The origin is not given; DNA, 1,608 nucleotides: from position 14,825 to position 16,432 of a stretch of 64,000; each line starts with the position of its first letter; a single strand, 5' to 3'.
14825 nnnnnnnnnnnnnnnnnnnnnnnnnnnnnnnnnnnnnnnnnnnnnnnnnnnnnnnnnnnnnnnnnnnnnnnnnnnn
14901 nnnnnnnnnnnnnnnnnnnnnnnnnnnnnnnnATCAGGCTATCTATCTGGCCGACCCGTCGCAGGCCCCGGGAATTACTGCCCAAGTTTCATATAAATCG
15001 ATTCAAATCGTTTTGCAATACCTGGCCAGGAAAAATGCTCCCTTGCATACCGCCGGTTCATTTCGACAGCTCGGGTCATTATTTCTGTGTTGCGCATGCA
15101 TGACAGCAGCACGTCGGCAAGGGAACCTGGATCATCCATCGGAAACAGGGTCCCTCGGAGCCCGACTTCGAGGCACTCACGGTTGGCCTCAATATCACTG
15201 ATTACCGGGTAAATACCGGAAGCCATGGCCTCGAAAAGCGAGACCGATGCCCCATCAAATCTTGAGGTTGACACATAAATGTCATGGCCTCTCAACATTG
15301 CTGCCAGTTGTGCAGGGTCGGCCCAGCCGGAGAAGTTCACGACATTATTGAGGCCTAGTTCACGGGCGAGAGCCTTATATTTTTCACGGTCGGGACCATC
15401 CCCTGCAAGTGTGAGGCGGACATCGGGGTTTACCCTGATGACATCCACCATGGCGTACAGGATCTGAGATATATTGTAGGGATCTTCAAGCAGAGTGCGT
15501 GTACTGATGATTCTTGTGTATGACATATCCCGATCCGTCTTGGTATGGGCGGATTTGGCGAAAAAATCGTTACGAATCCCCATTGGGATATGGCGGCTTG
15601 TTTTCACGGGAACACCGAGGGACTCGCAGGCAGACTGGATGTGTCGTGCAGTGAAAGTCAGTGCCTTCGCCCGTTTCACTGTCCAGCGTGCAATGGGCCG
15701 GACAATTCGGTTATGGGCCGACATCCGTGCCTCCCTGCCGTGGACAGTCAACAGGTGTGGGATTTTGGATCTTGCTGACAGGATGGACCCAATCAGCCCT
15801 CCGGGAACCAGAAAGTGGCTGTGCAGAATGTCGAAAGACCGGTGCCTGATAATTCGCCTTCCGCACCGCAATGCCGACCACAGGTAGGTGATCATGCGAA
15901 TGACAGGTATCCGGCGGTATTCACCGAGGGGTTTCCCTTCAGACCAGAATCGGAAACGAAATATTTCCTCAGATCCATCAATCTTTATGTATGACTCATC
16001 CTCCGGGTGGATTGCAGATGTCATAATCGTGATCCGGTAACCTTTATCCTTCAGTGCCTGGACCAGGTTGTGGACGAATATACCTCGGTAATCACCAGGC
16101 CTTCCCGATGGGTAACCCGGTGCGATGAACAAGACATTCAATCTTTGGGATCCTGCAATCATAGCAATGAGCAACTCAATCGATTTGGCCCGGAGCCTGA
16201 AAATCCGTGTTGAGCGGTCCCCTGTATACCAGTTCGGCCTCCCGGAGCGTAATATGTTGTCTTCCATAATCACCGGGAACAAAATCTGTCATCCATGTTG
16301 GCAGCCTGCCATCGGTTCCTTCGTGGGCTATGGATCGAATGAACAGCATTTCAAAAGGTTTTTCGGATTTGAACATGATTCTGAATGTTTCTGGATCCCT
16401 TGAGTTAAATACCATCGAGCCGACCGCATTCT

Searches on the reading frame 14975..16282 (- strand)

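Call 26: search_protein_families(library=pfam, proteins=[window:14975-16282:-], max_evalue=0.001)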
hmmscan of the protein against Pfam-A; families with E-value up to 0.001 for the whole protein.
window:14975-16282:- (435 aa): 6 families
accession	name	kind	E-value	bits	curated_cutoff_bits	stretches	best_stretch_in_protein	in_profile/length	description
PF00534.26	Glycos_transf_1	-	1.4e-23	83.7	26.4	1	265-408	25-168/172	Glycosyl transferases group 1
PF13692.12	Glyco_trans_1_4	-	1.4e-20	74.4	27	1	271-398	17-142/142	Glycosyl transferases group 1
PF13439.12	Glyco_transf_4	-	1.5e-17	64.6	28.5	1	69-236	7-166/170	Glycosyltransferase Family 4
PF13579.12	Glyco_trans_4_4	-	5e-16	59.9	29.7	1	69-233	6-156/158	Glycosyl transferase 4-like domain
PF13477.12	Glyco_trans_4_2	-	1.4e-10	42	23.4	1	67-211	10-138/139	Glycosyl transferase 4-like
PF13524.12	Glyco_trans_1_2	-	3.9e-06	27.3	25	1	278-419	5-135/144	Glycosyl transferase-like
